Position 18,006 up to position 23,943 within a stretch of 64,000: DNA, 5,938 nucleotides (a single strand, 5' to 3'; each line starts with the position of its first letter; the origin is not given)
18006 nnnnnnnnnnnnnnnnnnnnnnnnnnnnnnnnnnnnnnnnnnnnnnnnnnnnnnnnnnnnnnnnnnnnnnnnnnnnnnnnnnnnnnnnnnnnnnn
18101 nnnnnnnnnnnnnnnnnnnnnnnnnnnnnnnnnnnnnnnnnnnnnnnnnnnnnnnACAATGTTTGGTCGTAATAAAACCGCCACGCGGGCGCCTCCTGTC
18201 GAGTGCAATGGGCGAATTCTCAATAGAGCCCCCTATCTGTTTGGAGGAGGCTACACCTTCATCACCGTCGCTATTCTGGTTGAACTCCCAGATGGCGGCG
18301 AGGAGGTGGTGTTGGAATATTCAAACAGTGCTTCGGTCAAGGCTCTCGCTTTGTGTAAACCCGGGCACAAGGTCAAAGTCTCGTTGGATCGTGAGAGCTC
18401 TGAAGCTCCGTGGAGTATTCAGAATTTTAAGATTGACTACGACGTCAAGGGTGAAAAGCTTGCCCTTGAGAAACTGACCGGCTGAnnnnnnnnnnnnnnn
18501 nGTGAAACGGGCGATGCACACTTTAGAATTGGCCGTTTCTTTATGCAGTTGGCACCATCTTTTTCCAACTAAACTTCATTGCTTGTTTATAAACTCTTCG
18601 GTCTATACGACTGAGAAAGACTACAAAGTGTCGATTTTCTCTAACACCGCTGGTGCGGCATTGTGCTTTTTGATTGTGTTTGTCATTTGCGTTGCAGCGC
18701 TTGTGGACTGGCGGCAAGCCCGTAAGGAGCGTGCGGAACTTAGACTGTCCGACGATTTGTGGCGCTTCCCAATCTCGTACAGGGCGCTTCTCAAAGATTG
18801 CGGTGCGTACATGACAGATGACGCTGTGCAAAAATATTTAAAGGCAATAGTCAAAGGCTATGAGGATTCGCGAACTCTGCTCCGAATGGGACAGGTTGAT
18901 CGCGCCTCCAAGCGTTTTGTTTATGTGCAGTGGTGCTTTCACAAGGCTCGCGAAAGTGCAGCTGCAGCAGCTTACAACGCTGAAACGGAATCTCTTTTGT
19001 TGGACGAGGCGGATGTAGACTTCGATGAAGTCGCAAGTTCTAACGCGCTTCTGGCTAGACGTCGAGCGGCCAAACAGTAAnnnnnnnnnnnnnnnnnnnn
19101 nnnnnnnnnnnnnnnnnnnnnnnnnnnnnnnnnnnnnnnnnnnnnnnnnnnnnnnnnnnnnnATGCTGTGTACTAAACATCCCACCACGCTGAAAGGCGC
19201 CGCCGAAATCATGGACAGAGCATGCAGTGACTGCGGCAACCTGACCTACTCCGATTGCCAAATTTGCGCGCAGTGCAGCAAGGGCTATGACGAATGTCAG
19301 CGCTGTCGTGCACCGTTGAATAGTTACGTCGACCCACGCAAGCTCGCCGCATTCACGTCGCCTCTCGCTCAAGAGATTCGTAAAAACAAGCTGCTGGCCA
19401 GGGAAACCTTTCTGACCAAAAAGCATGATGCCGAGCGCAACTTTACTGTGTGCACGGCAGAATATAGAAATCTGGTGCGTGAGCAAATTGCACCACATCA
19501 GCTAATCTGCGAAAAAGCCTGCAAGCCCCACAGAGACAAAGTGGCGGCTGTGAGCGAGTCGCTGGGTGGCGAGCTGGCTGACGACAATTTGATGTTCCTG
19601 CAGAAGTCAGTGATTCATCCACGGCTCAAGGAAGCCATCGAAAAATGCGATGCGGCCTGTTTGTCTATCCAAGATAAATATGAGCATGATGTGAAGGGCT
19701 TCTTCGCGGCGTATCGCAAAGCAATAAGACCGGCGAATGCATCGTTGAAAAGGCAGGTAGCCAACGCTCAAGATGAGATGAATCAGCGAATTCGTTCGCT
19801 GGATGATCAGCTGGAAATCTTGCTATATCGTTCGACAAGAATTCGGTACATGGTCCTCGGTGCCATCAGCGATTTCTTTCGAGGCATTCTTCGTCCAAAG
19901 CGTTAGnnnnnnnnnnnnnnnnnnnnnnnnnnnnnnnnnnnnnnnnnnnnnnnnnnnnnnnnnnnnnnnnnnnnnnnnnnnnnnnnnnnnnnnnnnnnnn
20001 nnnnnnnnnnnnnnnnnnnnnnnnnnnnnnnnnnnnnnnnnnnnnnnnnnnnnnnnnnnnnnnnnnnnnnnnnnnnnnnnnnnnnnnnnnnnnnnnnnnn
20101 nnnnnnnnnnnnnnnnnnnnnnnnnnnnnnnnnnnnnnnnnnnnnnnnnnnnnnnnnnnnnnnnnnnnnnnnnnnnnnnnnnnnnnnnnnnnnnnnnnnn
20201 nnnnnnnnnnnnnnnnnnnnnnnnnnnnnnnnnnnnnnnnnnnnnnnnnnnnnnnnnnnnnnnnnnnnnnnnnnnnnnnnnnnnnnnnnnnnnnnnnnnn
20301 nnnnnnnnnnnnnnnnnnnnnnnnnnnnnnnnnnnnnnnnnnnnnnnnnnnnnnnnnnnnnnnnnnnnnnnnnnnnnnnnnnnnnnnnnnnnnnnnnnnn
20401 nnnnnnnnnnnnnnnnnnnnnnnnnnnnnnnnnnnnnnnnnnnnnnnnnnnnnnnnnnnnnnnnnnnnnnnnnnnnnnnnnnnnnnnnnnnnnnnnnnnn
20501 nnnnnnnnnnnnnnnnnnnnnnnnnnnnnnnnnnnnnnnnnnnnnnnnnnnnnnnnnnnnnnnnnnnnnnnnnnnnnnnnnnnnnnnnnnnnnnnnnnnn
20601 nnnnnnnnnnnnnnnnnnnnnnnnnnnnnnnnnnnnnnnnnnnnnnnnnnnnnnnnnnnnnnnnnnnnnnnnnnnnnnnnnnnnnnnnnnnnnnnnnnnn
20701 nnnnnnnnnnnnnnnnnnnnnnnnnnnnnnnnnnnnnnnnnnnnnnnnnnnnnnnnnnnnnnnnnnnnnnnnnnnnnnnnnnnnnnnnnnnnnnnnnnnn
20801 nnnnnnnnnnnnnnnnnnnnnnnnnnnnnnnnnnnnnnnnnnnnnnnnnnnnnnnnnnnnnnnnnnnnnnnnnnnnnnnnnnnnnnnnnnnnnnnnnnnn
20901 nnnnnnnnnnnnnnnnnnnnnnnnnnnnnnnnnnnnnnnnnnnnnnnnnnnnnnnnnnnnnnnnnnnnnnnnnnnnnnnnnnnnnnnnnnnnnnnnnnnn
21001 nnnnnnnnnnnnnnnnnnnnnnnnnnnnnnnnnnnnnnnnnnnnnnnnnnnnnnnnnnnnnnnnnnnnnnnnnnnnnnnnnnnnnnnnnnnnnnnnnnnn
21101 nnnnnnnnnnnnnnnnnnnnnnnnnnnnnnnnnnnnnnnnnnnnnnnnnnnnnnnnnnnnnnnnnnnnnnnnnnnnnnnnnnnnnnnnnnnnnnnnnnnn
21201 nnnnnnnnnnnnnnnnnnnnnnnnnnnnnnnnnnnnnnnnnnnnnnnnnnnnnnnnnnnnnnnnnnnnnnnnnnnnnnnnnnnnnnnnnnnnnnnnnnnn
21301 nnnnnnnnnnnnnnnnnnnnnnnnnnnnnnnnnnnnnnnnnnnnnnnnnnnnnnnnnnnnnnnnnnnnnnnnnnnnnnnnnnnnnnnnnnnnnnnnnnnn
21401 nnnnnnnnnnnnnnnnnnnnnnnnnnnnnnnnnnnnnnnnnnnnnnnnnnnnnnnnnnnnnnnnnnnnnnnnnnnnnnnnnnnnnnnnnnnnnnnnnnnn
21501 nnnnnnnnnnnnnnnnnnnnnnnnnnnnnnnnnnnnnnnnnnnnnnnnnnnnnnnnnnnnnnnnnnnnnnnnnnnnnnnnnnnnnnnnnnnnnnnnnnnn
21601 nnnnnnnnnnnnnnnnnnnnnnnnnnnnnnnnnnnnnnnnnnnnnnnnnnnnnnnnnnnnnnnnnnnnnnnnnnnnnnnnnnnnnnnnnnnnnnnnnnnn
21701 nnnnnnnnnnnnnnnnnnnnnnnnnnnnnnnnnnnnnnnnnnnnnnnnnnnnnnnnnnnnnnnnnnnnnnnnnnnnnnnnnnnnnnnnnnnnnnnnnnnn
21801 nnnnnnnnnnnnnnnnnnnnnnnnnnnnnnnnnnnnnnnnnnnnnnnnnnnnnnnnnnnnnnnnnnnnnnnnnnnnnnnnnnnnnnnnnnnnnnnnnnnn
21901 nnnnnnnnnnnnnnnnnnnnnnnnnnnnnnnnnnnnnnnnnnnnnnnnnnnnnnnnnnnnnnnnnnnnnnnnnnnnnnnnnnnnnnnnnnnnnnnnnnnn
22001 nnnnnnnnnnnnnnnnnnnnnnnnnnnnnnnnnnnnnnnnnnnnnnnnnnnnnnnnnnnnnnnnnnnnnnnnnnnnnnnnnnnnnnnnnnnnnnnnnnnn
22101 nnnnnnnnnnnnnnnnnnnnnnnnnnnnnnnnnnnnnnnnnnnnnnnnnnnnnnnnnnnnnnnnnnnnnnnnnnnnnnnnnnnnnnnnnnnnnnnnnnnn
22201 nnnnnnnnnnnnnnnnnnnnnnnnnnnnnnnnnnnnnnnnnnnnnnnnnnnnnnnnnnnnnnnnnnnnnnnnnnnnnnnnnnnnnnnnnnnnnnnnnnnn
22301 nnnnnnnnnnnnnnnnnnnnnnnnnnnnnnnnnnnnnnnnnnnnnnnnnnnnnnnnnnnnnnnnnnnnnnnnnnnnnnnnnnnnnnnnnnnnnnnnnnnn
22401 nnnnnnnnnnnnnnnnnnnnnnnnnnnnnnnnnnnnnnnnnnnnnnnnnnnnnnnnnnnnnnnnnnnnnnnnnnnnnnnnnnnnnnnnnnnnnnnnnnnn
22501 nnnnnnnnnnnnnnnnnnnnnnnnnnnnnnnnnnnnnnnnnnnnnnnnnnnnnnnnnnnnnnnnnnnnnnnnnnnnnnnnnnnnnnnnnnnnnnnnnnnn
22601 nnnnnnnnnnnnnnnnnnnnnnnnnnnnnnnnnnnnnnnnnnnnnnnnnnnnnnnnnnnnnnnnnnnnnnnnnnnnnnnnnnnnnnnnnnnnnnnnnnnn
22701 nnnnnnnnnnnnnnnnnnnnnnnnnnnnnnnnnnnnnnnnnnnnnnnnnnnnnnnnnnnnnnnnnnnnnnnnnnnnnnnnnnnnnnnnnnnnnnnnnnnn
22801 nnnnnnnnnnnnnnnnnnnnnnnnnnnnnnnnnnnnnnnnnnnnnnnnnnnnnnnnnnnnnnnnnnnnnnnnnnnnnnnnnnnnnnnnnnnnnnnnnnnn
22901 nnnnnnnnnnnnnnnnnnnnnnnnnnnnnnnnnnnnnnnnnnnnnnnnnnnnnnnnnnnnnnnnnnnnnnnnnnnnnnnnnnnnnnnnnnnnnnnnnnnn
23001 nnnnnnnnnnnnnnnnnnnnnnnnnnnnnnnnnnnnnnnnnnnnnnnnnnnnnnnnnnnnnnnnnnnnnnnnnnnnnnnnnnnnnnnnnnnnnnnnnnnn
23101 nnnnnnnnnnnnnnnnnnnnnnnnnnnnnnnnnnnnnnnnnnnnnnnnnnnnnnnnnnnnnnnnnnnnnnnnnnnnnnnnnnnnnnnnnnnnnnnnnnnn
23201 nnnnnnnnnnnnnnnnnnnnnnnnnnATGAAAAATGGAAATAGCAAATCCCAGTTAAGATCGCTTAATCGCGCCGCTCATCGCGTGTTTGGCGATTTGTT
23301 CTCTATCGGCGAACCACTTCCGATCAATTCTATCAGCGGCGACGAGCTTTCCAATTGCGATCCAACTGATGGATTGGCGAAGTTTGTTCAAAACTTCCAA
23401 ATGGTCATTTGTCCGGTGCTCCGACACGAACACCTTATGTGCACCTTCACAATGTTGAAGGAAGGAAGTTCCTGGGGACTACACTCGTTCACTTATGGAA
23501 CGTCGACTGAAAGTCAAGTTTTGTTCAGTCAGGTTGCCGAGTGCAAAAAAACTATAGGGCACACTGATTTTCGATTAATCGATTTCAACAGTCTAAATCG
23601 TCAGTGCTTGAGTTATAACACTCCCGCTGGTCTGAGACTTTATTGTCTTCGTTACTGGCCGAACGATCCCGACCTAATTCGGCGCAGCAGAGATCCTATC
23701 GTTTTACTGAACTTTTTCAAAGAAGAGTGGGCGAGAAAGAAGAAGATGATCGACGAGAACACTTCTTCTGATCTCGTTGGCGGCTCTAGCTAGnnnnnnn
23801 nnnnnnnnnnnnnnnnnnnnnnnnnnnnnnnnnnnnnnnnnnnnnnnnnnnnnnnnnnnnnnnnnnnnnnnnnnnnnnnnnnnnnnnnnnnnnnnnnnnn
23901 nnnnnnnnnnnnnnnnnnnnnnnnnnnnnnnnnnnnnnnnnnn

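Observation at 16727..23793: Plus-strand island of unknown function: patatin, two I13 protease-inhibitor paralogs, Cys-rich protein, QueC-like operon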

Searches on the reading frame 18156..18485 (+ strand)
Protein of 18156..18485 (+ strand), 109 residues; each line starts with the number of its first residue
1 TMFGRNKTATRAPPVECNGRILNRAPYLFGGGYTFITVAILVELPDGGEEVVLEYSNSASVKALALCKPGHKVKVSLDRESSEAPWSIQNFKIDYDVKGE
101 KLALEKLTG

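Call 3: search_protein_families(library=pfam, proteins=[window:18156-18485:+], max_evalue=1)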
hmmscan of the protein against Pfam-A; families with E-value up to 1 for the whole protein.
window:18156-18485:+ (109 aa): 0 families

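Call 4: search_protein_families(library=padloc, proteins=[window:18156-18485:+], max_evalue=1)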
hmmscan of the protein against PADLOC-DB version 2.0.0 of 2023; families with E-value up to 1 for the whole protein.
window:18156-18485:+ (109 aa): 0 families

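Call 5: search_protein_families(library=ncbifam, proteins=[window:18156-18485:+], max_evalue=1)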
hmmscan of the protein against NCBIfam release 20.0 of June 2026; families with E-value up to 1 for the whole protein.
window:18156-18485:+ (109 aa): 0 families

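Call 27: search_protein_families(library=phrogs, proteins=[window:18159-18485:+], max_evalue=0.1)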
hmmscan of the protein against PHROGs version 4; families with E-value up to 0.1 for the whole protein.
window:18159-18485:+ (108 aa): 0 families
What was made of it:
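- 18159..18485 (+): g3: 108-aa soluble protein restricted to this lineage, function unknown. No hit in Pfam, NCBIfam, PADLOC or PHROGs (calls 3-5, 27).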

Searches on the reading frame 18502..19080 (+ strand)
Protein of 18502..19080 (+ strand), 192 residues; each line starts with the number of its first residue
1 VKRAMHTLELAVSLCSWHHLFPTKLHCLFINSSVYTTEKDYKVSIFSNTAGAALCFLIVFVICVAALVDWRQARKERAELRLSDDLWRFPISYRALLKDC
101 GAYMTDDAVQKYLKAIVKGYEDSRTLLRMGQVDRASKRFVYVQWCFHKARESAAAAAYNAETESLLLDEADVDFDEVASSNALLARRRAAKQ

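Call 3: search_protein_families(library=pfam, proteins=[window:18502-19080:+], max_evalue=1)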
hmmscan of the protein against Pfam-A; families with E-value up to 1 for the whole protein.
window:18502-19080:+ (192 aa): 1 family
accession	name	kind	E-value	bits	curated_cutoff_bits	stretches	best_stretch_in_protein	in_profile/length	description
PF10864.13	DUF2663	-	0.18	12.6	25.2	1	2-79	9-82/127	Protein of unknown function (DUF2663)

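Call 4: search_protein_families(library=padloc, proteins=[window:18502-19080:+], max_evalue=1)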
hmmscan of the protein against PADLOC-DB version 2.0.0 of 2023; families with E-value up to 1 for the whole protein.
window:18502-19080:+ (192 aa): 0 families

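Call 5: search_protein_families(library=ncbifam, proteins=[window:18502-19080:+], max_evalue=1)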
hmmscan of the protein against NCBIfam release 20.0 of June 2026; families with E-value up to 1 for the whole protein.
window:18502-19080:+ (192 aa): 1 family
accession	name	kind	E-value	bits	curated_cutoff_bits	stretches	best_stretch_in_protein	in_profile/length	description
NF038354.1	trnsprt_adja_43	subfamily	0.0026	17.6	40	1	54-77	12-35/39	putative transporter small subunit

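Call 27: search_protein_families(library=phrogs, proteins=[window:18514-19080:+], max_evalue=0.1)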
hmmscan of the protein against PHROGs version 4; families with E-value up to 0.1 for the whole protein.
window:18514-19080:+ (188 aa): 0 families

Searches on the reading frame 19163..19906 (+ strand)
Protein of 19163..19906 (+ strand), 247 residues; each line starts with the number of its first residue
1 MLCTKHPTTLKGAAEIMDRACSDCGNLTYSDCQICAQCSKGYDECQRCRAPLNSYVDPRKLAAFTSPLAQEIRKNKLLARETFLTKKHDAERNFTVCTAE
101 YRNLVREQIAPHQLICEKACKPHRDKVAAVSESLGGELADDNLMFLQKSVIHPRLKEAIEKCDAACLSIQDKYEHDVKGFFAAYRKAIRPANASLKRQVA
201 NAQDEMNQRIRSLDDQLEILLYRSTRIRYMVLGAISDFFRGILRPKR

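Call 3: search_protein_families(library=pfam, proteins=[window:19163-19906:+], max_evalue=1)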
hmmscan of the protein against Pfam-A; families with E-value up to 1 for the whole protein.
window:19163-19906:+ (247 aa): 3 families
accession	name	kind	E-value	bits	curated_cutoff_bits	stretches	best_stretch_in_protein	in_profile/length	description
PF19300.4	BPD_transp_1_N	-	0.042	14.5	23.8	1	111-172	34-94/114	Binding-prot-dependent transport system membrane comp, N-term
PF25152.1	CD59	-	0.069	13.3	33.9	1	20-57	27-63/127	CD59 glycoprotein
PF24844.1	PolC_DP2_central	-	0.51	9.6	24.3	1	13-51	330-369/372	DNA polymerase II large subunit DP2, central domain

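Call 4: search_protein_families(library=padloc, proteins=[window:19163-19906:+], max_evalue=1)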
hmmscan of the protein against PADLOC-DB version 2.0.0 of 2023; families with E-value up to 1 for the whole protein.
window:19163-19906:+ (247 aa): 1 family
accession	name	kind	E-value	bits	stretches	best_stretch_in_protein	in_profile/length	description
PDLC03976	PD-Lambda-1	-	0.011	12.6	1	177-230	297-350/491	-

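Call 5: search_protein_families(library=ncbifam, proteins=[window:19163-19906:+], max_evalue=1)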
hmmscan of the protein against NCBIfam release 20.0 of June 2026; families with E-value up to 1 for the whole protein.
window:19163-19906:+ (247 aa): 3 families
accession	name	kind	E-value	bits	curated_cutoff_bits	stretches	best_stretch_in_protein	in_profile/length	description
TIGR02444.1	TIGR02444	hypoth_equivalog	0.009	16.3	48.3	1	158-206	13-67/116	TIGR02444 family protein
NF040971.1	cytc_ExtS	equivalog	0.21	10.8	100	1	12-92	19-98/262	selenite/tellurite reduction operon c-type cytochrome lipoprotein ExtS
NF003103.0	PRK04023.1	equivalog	0.37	8.3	1269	1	13-76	625-689/1125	DNA polymerase II large subunit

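Call 27: search_protein_families(library=phrogs, proteins=[window:19163-19906:+], max_evalue=0.1)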
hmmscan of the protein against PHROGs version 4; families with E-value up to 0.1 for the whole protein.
window:19163-19906:+ (247 aa): 0 families

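Call 64: search_dna_similar(query=window:19163-19906:+, collection=plasmids, mode=protein, max_evalue=0.01, max_rows=8)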
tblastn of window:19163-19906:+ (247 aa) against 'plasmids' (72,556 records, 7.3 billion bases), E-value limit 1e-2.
No match.
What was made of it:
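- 19163..19906 (+): g5: Cys-rich (Zn-ribbon-like N-terminus) helical protein, 247 aa. No match in family libraries or in plasmids (calls 3-5, 27, 64).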

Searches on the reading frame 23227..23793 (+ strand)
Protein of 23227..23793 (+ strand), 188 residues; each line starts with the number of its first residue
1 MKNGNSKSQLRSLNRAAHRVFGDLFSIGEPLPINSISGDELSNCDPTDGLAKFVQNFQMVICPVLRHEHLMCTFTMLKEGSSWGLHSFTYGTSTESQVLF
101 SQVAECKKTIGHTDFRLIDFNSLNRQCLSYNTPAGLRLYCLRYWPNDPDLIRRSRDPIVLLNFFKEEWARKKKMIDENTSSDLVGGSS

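Call 3: search_protein_families(library=pfam, proteins=[window:23227-23793:+], max_evalue=1)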
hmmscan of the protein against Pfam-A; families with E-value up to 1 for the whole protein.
window:23227-23793:+ (188 aa): 1 family
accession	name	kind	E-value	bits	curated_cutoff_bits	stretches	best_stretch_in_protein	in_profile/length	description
PF00101.25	RuBisCO_small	-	0.18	12.2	27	1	79-126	40-86/97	Ribulose bisphosphate carboxylase, small chain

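Call 4: search_protein_families(library=padloc, proteins=[window:23227-23793:+], max_evalue=1)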
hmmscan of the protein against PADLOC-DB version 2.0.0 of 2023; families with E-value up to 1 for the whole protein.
window:23227-23793:+ (188 aa): 0 families

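Call 5: search_protein_families(library=ncbifam, proteins=[window:23227-23793:+], max_evalue=1)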
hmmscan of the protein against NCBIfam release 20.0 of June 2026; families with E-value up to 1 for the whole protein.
window:23227-23793:+ (188 aa): 0 families

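Call 27: search_protein_families(library=phrogs, proteins=[window:23227-23793:+], max_evalue=0.1)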
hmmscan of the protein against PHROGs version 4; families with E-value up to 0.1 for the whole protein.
window:23227-23793:+ (188 aa): 0 families

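Call 63: search_dna_similar(query=window:23227-23793:+, collection=plasmids, mode=protein, max_evalue=0.01, max_rows=8)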
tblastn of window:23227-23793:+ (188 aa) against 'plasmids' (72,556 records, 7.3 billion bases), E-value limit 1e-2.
No match.
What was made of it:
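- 23227..23793 (+): g10: 188-aa protein of unknown function, seen only in this genome. No family hit and no plasmid match (calls 3-5, 27, 63).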
